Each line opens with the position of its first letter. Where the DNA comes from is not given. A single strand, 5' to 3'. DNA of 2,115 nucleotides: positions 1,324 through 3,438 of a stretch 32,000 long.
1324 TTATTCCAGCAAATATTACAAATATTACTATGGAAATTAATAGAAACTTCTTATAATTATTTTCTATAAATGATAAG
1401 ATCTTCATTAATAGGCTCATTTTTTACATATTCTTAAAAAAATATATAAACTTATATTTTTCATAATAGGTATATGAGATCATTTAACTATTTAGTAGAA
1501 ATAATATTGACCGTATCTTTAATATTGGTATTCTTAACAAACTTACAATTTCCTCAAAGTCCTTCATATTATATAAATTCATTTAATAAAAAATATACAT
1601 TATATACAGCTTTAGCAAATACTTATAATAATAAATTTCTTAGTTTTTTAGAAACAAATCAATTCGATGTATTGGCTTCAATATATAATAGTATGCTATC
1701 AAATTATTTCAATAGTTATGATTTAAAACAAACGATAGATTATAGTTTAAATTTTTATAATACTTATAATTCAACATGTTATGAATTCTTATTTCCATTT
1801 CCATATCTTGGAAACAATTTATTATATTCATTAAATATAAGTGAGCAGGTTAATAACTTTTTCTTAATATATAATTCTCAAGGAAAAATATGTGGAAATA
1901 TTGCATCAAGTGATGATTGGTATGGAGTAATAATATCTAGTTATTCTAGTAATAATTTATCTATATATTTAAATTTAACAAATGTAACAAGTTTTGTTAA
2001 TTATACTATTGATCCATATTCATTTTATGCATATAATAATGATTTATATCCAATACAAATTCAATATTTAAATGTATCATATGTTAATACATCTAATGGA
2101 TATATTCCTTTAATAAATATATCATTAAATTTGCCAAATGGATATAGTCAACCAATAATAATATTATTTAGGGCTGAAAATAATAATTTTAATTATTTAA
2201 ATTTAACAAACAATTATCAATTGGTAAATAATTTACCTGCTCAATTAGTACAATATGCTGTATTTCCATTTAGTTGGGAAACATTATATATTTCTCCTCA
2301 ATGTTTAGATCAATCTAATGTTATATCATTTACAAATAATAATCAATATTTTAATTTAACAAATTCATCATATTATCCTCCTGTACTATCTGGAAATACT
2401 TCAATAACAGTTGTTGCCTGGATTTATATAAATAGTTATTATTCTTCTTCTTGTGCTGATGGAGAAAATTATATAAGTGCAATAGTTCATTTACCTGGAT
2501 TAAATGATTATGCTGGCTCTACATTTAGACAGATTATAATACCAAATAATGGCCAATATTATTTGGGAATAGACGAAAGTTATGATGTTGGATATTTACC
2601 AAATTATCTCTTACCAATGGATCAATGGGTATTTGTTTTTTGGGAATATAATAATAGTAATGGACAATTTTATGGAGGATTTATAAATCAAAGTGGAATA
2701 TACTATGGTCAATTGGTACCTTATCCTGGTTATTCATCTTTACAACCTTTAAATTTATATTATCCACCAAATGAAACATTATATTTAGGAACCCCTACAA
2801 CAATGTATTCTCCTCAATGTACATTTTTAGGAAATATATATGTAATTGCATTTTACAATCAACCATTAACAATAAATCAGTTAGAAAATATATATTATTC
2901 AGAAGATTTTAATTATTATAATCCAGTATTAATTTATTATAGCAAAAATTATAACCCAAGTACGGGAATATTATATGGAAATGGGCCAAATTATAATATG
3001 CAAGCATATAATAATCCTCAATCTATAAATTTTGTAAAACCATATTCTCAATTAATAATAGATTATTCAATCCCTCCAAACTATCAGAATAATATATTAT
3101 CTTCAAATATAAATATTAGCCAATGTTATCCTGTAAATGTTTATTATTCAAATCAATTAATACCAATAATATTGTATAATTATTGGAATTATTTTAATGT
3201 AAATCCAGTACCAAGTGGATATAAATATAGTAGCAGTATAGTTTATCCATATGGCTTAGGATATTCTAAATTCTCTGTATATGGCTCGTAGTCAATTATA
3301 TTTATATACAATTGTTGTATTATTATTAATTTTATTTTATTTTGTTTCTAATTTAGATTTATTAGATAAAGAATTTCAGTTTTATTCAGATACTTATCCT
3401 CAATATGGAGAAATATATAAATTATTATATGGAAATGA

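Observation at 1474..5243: Operon of giant Asn/Tyr/Ser-rich, sequon-dense, membrane-anchored beta-sandwich proteins: candidate uncharacterised surface or host-contact module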

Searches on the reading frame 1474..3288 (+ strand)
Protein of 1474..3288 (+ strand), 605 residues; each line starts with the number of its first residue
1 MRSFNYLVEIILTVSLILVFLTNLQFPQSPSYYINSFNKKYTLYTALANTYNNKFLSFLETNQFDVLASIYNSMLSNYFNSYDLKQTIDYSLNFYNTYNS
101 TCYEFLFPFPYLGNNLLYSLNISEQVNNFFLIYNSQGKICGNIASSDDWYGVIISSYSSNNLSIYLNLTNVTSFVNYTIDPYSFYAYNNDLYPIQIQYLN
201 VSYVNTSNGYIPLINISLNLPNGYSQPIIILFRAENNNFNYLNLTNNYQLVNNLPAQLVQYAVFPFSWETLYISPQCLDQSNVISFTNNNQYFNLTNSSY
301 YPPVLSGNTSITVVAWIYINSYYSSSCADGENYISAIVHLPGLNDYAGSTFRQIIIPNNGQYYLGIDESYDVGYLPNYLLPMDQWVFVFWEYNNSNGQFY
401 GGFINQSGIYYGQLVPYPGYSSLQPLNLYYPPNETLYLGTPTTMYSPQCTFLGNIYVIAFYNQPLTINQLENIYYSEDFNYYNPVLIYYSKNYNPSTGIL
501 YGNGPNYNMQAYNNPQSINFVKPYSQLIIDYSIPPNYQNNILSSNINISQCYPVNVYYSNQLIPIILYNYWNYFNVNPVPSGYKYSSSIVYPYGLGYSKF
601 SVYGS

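Call 5: search_protein_families(library=pfam, proteins=[window:1474-3288:+], max_evalue=1)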
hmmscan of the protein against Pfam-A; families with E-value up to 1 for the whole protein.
window:1474-3288:+ (605 aa): 1 family
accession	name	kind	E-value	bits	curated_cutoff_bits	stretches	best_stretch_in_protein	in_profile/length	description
PF13385.13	Laminin_G_3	-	0.005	17.4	27.6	1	290-400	4-96/151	Concanavalin A-like lectin/glucanases superfamily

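Call 8: find_homologous_proteins(query=window:1474-3288:+, max_evalue=0.001)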
Query window:1474-3288:+ (605 aa): 21 proteins with E <= 0.001 among 7851 candidates.
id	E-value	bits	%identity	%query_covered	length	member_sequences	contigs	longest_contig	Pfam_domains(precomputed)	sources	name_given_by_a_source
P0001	0.0e+0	1315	100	100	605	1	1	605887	-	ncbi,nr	ncbi:hypothetical protein Nps_01540 [Candidatus Nanopusillus acidilobi]|nr:hypothetical protein Nps_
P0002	0.0e+0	1271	97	100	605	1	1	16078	-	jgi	jgi:hypothetical protein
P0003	0.0e+0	1234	95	100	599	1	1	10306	-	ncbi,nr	ncbi:MAG: LamG domain-containing protein [Candidatus Nanopusillus sp.]|nr:LamG domain-containing pro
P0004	0.0e+0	1229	95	100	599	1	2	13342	-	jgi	-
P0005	0.0e+0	1224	95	100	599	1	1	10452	-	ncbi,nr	ncbi:MAG: LamG domain-containing protein [Candidatus Nanopusillus sp.]|nr:LamG domain-containing pro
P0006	0.0e+0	1209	91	100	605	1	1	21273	-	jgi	jgi:hypothetical protein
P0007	0.0e+0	1204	92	100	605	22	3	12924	-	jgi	-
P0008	0.0e+0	1197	93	100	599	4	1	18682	-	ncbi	ncbi:MAG: hypothetical protein RXO36_02240 [Candidatus Nanopusillus acidilobi]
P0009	0.0e+0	1192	90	100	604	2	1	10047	-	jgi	-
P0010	0.0e+0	1177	89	100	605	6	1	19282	-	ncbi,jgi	jgi:hypothetical protein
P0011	0.0e+0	1173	89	100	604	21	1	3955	-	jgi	jgi:hypothetical protein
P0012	0.0e+0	1169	89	100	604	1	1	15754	-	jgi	-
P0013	0.0e+0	1144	88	100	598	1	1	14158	-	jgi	-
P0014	0.0e+0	1144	87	100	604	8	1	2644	-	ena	-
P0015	0.0e+0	1111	84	100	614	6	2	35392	-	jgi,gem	-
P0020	4.5e-207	708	59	100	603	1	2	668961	-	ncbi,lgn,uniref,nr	ncbi:family U32 unassigned peptidase [Nanobdella aerobiophila]|uniref:Family U32 unassigned peptidas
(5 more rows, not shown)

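Call 9: find_encoding_contigs(protein=P0020, flank=6000, max_places=2)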
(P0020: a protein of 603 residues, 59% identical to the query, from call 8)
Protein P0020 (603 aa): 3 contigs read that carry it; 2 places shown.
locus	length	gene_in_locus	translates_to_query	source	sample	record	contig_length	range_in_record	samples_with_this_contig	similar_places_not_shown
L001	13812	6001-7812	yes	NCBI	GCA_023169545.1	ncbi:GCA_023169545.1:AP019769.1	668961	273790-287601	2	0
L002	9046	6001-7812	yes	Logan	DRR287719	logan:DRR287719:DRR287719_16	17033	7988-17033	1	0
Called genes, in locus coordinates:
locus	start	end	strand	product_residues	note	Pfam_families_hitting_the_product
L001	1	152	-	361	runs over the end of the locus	PF01368:DHH, PF02272:DHHA1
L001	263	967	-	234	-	-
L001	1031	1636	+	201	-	-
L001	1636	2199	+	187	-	PF04266:ASCH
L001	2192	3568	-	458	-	PF01368:DHH (weak), PF27767:Arc_Cdc45 (weak), PF21763:DHH_CID (weak)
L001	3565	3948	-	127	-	PF08069:Ribosomal_S13_N (weak), PF00312:Ribosomal_S15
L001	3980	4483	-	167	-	PF01161:PBP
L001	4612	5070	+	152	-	PF01951:Archease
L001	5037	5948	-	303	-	PF02355:SecD_SecF_C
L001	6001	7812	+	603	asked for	-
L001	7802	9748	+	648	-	-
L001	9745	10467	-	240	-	-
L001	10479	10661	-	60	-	-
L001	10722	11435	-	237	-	PF01636:APH (faint), PF01163:RIO1, PF03109:ABC1 (weak), PF07714:PK_Tyr_Ser-Thr (weak), PF00069:Pkinase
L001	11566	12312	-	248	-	PF01909:NTP_transf_2, PF18765:Polbeta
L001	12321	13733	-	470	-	PF00152:tRNA-synt_2 (faint), PF01409:tRNA-synt_2d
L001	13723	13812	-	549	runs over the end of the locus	PF03484:B5, PF17759:tRNA_synthFbeta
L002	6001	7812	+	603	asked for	-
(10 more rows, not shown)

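Call 10: find_encoding_contigs(protein=P0002, flank=6000, max_places=2)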
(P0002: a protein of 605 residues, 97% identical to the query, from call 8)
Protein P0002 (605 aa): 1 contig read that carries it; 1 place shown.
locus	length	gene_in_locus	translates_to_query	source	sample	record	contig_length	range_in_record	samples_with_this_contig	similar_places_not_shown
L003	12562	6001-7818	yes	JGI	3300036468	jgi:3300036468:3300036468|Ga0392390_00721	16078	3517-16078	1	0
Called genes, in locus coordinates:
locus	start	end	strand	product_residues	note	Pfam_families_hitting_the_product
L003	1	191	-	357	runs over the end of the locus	PF01368:DHH (weak), PF02272:DHHA1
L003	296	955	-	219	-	-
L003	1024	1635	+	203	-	-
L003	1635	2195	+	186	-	PF04266:ASCH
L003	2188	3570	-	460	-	PF01368:DHH, PF21763:DHH_CID (weak)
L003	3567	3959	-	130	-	PF08069:Ribosomal_S13_N (weak), PF00312:Ribosomal_S15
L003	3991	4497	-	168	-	PF01161:PBP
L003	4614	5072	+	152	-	PF01951:Archease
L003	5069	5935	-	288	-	PF02355:SecD_SecF_C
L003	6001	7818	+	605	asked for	-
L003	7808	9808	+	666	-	-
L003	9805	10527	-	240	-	-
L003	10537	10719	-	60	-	PF08271:Zn_Ribbon_TF (faint)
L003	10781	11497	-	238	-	PF01163:RIO1, PF03109:ABC1, PF00069:Pkinase, PF07714:PK_Tyr_Ser-Thr, PF01636:APH (weak)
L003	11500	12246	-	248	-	PF01909:NTP_transf_2, PF18765:Polbeta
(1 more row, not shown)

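Call 31: search_protein_families(library=ncbifam, proteins=[P0001], max_evalue=1)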
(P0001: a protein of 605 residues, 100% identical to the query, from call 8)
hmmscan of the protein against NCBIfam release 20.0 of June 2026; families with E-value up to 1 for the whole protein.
P0001 (605 aa): 0 families

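Call 32: predict_structure(alignment_id=A2)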
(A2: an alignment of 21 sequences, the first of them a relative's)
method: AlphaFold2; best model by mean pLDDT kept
length: 605 residues; sequences in the alignment: 21
mean_pLDDT: 64.7   pTM: 0.59
mean pLDDT of the five models: 64.7, 63.5, 62.3, 54.0, 53.4
residues with pLDDT >= 90: 77; 70-90: 205; 50-70: 133; < 50: 190
segments of 3 or more residues with pLDDT < 50: 1-7, 18-89, 109-129, 190-194, 238-253, 532-543, 559-605
pLDDT, mean of each block of 10 residues (from residue 1): 43 49 39 41 35 36 35 36 39 65 62 40 42 63 62 80 77 73 54 53 79 78 70 59 36 65 62 76 84 71 86 92 69 76 68 84 87 90 89 94 81 91 84 69 56 92 91 81 92 91 85 86 65 40 54 57 39 40 33 33 27
secondary structure, 60 per line:
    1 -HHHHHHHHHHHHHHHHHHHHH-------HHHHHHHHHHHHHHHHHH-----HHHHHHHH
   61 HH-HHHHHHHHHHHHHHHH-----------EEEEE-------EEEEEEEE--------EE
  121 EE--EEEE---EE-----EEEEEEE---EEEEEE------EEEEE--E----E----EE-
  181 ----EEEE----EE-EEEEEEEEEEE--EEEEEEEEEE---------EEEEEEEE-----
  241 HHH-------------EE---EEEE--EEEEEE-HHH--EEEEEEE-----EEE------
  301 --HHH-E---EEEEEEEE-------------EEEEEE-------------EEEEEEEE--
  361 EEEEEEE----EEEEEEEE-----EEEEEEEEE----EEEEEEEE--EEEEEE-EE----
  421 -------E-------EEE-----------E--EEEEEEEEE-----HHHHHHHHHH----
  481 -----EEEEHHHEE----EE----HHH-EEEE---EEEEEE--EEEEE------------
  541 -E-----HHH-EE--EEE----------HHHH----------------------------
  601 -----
elements in order: H2-22 H30-47 H53-62 H64-79 E91-95 E103-110 E119-122 E125-128 E139-145 E149-154 E161-165 E185-188 E196-206 E209-218 E228-235 E262-265 E268-273 E280-286 E292-294 E311-318 E332-337 E351-358 E361-367 E372-379 E385-393 E398-405 E408-413 E436-438 E453-461 H467-476 E486-489 E509-512 E516-521 E524-528 E556-558 H569-572

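Call 34: fold_search(model_id=the predicted structure, library=pdb)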
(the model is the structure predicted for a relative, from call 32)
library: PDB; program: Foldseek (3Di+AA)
matches with E <= 10: 804; with E <= 0.001: 40
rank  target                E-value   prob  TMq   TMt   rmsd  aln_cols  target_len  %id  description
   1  4dqa                  3.2e-07  1.00  0.28  0.47  14.9       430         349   14  Crystal structure of a putative carbohydrate binding protein (BACOVA_03559) from Bacteroides ovatus ATCC 8483 at 1.50 A  (released 2012-03-21)
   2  8a7d_C                4.4e-07  1.00  0.27  0.18   5.5       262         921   11  Partial dimer complex of PAPP-A and its inhibitor STC2 (released 2022-11-02)
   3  6lve_A                5.7e-07  1.00  0.26  0.22  19.7       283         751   12  Structure of Dimethylformamidase, tetramer, E521A mutant (released 2020-06-03)
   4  8d8o_B                8.7e-07  1.00  0.28  0.16   5.4       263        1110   12  Cryo-EM structure of substrate unbound PAPP-A (released 2022-09-28)
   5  6lvd_A                9.2e-07  1.00  0.25  0.21  19.5       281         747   12  Structure of Dimethylformamidase, tetramer, Y440A mutant (released 2020-06-03)
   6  6lvb_A                1.5e-06  1.00  0.26  0.21  19.8       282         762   13  Structure of Dimethylformamidase, tetramer (released 2020-06-03)
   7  3flp_A                1.8e-06  1.00  0.22  0.54   5.2       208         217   13  Crystal structure of native heptameric SAP-like pentraxin from Limulus polyphemus (released 2009-01-20)
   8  8i5a_A                6.5e-06  1.00  0.24  0.20  18.1       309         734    9  N-acetyl-(R)-beta-phenylalanine acylase, 2.75 angstrom resolution (released 2023-03-15)
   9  7ufg_B                7.2e-06  1.00  0.27  0.15   4.5       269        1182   12  Cryo-EM structure of PAPP-A in complex with IGFBP5 (released 2022-09-28)
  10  8huy_A                9.4e-06  1.00  0.24  0.20  18.8       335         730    8  N-acetyl-(R)-beta-phenylalanine acylase (released 2023-03-15)
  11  8i59_B                9.9e-06  1.00  0.24  0.21  18.0       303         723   10  N-acetyl-(R)-beta-phenylalanine acylase, selenomethionyl derivative (released 2023-03-15)
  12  8huy_B                1.2e-05  1.00  0.24  0.20  18.1       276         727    9  N-acetyl-(R)-beta-phenylalanine acylase (released 2023-03-15)
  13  8i59_A                2.0e-05  1.00  0.25  0.21   8.3       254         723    9  N-acetyl-(R)-beta-phenylalanine acylase, selenomethionyl derivative (released 2023-03-15)
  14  8i5a_B                2.7e-05  1.00  0.24  0.20  17.9       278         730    9  N-acetyl-(R)-beta-phenylalanine acylase, 2.75 angstrom resolution (released 2023-03-15)
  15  3b3q_E                3.5e-05  1.00  0.21  0.58   8.3       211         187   11  Crystal structure of a synaptic adhesion complex (released 2008-01-15)
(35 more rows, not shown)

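Call 58: search_protein_representatives(alignment_id=A2)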
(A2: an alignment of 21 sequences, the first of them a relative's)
Query: 21 sequences, 605 profile positions. Proteins with E-value up to 0.001 (for the whole library): 24; up to 1e-10: 14; up to 1e-30: 5. The best 24 are listed.
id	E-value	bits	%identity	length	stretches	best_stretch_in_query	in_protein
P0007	0.0e+00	1158.2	-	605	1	1-605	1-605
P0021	9.7e-172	589.5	-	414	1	192-605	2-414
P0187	2.5e-122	426.3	-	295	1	1-299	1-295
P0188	1.1e-40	156.6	-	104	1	387-477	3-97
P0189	1.8e-34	136.1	-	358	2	6-280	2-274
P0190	1.2e-29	120.2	-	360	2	6-285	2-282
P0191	5.9e-22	94.8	-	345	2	1-284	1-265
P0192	1.5e-18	83.6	-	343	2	1-282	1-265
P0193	2.7e-17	79.4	-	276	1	301-512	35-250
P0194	5.3e-17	78.4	-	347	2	2-284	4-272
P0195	1.4e-16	77.0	-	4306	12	449-492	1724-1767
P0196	1.1e-14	70.7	-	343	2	6-281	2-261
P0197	2.7e-14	69.5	-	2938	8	427-477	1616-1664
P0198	4.6e-12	62.1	-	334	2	2-283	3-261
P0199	3.4e-08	49.3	-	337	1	17-296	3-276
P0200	7.8e-08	48.1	-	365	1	1-275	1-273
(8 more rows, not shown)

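Call 60: list_cluster_members(proteins=[P0189, P0190, P0191, P0192, P0194, P0196, P0198, P0199, P0200, P0193])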
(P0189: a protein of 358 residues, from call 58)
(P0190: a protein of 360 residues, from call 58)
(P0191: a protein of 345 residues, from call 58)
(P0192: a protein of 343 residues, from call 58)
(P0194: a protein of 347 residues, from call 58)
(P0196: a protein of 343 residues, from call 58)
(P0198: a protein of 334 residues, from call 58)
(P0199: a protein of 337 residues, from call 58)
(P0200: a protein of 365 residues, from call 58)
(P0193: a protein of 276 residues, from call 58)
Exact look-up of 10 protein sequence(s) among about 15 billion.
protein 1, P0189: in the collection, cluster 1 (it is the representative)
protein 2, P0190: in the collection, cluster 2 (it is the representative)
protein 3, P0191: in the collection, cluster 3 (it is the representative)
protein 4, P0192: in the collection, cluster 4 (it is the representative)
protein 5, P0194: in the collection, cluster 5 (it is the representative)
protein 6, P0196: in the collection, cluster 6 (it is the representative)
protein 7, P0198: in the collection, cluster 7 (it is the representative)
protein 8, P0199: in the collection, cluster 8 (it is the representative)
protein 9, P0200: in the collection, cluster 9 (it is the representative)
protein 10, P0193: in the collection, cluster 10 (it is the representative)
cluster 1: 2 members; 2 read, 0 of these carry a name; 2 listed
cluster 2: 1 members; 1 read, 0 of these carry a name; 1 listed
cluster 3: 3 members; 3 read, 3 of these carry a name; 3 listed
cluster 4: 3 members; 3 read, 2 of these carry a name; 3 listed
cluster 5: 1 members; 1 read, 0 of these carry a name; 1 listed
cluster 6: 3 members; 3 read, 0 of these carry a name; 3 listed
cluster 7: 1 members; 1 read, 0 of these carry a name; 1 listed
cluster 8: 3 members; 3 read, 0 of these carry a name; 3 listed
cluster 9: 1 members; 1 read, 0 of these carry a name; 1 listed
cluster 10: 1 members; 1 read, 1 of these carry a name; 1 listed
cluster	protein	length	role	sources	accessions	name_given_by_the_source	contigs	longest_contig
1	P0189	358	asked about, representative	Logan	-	-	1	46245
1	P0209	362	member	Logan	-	-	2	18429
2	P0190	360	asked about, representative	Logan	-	-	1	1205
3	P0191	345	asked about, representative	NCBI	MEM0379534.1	MAG: hypothetical protein QXG71_02125 [Nanopusillaceae archaeon]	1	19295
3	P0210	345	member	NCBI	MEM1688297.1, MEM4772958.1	MAG: hypothetical protein QXM04_02845 [Nanopusillaceae archaeon]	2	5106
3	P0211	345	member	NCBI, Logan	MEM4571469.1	MAG: hypothetical protein QXY16_02090 [Nanopusillaceae archaeon]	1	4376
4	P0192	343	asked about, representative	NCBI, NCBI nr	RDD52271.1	hypothetical protein BA065_02565 [Nanoarchaeota archaeon NZ13-N] | MAG: hypothetical protein BA065_02565 [Nanoarchaeota archaeon NZ13-N]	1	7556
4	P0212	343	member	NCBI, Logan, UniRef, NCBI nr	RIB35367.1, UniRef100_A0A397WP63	MAG: hypothetical protein BXU00_01210 [Candidatus Nanoclepta minutus] | Uncharacterized protein n=1 Tax=Candidatus Nanoclepta minutus TaxID=1940235 ...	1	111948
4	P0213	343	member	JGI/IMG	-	-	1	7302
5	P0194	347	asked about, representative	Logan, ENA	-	-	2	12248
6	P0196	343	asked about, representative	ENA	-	-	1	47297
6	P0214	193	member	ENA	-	-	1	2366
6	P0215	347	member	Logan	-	-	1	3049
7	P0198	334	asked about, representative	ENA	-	-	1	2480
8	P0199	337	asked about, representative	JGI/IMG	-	-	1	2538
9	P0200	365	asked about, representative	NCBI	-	-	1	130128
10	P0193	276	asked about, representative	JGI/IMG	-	hypothetical protein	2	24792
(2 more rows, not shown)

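Call 61: search_protein_families(library=pfam, proteins=[P0189, P0190, P0191, P0192, P0194, P0196, P0198, P0199, P0200, P0193], max_evalue=5)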
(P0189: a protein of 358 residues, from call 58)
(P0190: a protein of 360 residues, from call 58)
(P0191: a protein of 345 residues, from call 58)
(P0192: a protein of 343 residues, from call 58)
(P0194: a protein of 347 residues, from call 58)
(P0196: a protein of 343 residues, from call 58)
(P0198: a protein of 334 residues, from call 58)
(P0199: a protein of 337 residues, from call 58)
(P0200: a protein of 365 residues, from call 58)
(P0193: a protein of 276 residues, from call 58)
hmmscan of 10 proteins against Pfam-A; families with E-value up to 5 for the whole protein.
P0189 (358 aa): 1 family
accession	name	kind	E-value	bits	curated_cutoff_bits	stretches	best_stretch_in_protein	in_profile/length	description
PF25508.1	TRPM2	-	0.24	12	27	1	43-86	19-64/257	TRPM2-like domain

P0190 (360 aa): 0 families

P0191 (345 aa): 0 families

P0192 (343 aa): 0 families

P0194 (347 aa): 1 family
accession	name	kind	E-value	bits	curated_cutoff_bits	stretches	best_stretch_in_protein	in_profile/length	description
PF14213.11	DUF4325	-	0.016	15.3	23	1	46-68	27-49/64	STAS-like domain of unknown function (DUF4325)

P0196 (343 aa): 0 families

P0198 (334 aa): 2 families
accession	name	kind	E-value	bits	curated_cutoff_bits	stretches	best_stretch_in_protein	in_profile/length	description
PF00750.26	tRNA-synt_1d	-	0.023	14.1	23.3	1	212-310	88-184/349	tRNA synthetases class I (R), catalytic domain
PF19952.5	DUF6414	-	0.064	13.4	25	1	172-217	181-226/283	Domain of unknown function (DUF6414)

P0199 (337 aa): 0 families

P0200 (365 aa): 0 families

P0193 (276 aa): 1 family
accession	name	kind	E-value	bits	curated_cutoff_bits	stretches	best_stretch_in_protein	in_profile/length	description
PF13385.13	Laminin_G_3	-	0.0021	18.6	27.6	1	36-208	10-150/151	Concanavalin A-like lectin/glucanases superfamily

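Call 62: find_encoding_contigs(protein=P0212, flank=6000, max_places=1)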
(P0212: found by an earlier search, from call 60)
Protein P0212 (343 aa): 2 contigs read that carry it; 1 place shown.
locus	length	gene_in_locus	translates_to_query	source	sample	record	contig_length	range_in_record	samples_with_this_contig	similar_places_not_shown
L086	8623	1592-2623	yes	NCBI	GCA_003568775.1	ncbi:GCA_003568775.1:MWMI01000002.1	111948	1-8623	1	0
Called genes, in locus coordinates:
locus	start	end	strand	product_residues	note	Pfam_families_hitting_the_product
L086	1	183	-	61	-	?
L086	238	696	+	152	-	PF01951:Archease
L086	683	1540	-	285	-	PF02355:SecD_SecF_C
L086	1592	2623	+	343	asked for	-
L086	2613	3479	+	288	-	-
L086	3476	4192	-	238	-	-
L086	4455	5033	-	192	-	PF04191:PEMT, PF04140:ICMT (weak), PF01222:ERG4_ERG24 (weak)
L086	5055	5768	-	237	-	PF06293:Kdo (faint), PF01163:RIO1, PF00069:Pkinase, PF01636:APH (faint), PF03109:ABC1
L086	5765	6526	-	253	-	PF01909:NTP_transf_2, PF18765:Polbeta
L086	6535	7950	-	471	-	PF01409:tRNA-synt_2d, PF00152:tRNA-synt_2 (faint)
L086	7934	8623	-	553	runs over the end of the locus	PF03484:B5, PF17759:tRNA_synthFbeta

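Call 99: search_dna_similar(query=P0001, collection=phages, mode=protein, max_evalue=0.01, max_rows=15)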
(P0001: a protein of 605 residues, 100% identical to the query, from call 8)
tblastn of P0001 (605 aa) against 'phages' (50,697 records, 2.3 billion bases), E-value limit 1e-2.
No match.
